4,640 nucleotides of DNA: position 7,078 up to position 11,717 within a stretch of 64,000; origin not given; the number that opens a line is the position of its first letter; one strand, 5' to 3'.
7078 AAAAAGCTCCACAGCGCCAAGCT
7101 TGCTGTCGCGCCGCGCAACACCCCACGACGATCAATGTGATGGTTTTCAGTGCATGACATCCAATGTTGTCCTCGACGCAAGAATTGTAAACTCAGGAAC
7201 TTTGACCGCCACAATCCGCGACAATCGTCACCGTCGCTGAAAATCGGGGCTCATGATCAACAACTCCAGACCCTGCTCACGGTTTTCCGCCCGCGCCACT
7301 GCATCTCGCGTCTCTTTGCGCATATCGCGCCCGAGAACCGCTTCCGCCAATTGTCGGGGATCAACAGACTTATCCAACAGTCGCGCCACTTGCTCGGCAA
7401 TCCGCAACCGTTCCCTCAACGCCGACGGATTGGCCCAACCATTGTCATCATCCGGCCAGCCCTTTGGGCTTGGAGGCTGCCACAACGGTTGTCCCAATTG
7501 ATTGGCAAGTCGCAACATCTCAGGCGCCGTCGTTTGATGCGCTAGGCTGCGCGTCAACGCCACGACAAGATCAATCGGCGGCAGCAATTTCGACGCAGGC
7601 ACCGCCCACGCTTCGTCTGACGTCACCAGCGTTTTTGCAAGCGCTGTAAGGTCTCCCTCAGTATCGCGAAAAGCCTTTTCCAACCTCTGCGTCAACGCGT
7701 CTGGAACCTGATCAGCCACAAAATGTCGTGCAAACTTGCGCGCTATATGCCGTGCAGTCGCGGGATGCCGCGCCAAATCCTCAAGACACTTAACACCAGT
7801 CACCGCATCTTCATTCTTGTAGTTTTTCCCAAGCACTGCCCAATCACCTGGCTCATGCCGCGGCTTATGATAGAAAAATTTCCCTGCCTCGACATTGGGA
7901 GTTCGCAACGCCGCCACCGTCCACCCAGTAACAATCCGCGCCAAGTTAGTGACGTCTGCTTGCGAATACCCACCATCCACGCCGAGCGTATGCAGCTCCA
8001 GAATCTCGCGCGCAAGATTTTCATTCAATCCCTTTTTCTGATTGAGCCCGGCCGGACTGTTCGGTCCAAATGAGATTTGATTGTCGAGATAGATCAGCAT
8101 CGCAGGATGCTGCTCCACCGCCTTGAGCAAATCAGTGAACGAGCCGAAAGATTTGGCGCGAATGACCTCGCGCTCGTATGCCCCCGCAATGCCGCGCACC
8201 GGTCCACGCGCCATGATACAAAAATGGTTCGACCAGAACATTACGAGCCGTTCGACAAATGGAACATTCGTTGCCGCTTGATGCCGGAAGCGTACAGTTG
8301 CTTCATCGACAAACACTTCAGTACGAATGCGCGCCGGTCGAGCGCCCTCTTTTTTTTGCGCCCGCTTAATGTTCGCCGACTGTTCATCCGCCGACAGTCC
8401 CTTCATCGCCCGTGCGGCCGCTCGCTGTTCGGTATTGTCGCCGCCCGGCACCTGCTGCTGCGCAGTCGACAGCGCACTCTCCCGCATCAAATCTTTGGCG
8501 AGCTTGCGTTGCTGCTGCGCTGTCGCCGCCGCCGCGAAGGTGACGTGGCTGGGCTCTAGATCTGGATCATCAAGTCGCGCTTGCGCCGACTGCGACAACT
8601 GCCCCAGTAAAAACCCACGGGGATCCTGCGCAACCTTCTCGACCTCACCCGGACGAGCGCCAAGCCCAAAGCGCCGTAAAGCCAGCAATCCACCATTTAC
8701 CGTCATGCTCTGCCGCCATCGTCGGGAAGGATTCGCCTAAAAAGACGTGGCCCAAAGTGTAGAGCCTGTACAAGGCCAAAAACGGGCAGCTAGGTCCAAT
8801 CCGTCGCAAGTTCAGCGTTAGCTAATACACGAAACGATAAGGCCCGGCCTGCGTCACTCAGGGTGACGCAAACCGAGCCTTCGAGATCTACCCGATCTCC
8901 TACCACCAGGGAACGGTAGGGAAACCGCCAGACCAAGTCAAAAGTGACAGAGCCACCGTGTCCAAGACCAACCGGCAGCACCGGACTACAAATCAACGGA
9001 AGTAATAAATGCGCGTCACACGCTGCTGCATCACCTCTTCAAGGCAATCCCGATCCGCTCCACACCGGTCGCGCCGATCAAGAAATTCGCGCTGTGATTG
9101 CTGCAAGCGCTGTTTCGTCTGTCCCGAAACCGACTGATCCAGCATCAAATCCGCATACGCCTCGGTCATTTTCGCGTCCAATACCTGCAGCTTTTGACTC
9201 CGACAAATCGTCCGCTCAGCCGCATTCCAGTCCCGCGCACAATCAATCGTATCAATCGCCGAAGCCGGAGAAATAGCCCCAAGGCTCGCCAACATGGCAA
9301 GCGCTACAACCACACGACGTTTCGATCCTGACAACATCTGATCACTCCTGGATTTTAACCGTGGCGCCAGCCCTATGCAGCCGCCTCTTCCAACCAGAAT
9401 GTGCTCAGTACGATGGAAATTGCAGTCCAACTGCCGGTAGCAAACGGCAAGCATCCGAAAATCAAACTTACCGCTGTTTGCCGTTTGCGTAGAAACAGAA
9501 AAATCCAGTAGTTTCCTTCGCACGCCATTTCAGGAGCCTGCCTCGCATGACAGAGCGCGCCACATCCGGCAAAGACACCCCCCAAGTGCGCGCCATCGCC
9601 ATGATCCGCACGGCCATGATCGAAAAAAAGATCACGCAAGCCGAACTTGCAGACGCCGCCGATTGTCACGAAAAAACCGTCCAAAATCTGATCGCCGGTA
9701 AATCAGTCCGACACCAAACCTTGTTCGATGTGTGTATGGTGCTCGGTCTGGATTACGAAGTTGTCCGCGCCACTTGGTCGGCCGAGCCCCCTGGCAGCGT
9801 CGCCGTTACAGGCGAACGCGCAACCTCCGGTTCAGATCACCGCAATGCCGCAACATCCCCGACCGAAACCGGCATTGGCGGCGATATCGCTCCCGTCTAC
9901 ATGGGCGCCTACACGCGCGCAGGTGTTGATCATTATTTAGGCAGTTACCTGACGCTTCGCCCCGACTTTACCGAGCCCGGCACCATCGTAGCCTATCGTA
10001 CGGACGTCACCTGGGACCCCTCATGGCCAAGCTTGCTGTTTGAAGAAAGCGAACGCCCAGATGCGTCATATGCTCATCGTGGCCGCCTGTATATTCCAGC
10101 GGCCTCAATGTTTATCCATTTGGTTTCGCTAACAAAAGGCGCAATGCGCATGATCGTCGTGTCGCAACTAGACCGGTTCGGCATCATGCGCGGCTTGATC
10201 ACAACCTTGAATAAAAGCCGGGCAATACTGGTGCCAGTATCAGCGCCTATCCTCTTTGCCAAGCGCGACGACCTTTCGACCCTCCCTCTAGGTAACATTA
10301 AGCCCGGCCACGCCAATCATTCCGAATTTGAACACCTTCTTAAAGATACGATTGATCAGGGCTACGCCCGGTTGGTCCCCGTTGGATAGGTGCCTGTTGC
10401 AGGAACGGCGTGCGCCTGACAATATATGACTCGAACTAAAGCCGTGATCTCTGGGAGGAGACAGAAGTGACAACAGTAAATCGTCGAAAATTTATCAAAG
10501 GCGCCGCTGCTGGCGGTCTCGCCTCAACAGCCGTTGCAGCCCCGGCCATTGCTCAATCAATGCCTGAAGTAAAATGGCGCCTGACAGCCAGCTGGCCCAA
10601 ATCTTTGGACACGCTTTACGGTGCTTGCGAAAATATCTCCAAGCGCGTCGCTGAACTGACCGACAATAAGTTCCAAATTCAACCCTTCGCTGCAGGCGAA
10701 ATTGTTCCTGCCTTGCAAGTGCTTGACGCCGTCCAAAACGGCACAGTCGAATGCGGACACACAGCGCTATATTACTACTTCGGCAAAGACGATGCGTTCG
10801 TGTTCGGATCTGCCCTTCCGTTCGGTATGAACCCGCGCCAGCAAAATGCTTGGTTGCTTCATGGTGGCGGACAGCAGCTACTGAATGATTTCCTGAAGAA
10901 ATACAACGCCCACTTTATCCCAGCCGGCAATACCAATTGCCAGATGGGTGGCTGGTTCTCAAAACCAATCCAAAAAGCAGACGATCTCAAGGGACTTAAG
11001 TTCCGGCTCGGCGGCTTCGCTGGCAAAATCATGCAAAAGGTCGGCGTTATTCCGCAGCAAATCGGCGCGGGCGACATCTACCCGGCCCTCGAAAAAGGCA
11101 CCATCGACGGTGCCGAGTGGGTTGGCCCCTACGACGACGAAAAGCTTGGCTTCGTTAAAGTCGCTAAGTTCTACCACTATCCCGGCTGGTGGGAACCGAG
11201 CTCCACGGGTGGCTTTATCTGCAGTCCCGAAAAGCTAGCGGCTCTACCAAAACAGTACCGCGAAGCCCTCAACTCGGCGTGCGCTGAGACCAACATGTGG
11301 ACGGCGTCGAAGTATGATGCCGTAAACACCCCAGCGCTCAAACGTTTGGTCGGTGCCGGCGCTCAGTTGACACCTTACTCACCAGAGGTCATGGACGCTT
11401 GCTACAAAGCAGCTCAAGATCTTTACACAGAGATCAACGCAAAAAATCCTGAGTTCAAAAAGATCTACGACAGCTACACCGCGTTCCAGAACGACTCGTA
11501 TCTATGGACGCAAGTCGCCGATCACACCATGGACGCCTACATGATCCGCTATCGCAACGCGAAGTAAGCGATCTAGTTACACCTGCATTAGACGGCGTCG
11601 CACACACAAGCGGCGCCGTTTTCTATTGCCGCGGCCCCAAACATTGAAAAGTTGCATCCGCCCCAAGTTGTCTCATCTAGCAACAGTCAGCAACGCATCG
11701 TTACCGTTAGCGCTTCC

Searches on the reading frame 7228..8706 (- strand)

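Call 67: search_protein_families(library=pfam, proteins=[window:7228-8706:-], max_evalue=0.001)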
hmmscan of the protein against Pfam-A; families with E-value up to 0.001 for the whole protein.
window:7228-8706:- (492 aa): 1 family
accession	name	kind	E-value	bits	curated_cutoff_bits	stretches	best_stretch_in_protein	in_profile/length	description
PF08811.16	DUF1800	-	3.7e-117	392.5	26.1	1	9-491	2-419/419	Protein of unknown function (DUF1800)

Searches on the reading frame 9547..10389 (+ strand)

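Call 67: search_protein_families(library=pfam, proteins=[window:9547-10389:+], max_evalue=0.001)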
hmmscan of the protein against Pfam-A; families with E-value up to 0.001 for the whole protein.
window:9547-10389:+ (280 aa): 2 families
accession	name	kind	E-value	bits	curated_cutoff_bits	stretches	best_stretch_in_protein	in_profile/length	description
PF13443.12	HTH_26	-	2.4e-06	28.1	22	1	20-69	2-53/63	Cro/C1-type HTH DNA-binding domain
PF01381.28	HTH_3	-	0.00016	22.1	23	1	20-70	1-52/55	Helix-turn-helix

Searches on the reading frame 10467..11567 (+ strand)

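Call 67: search_protein_families(library=pfam, proteins=[window:10467-11567:+], max_evalue=0.001)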
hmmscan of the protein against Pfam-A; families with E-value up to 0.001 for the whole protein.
window:10467-11567:+ (366 aa): 1 family
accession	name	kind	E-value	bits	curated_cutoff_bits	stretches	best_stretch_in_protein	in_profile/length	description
PF03480.18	DctP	-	1.8e-57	195.3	23.4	1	45-326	6-285/286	Bacterial extracellular solute-binding protein, family 7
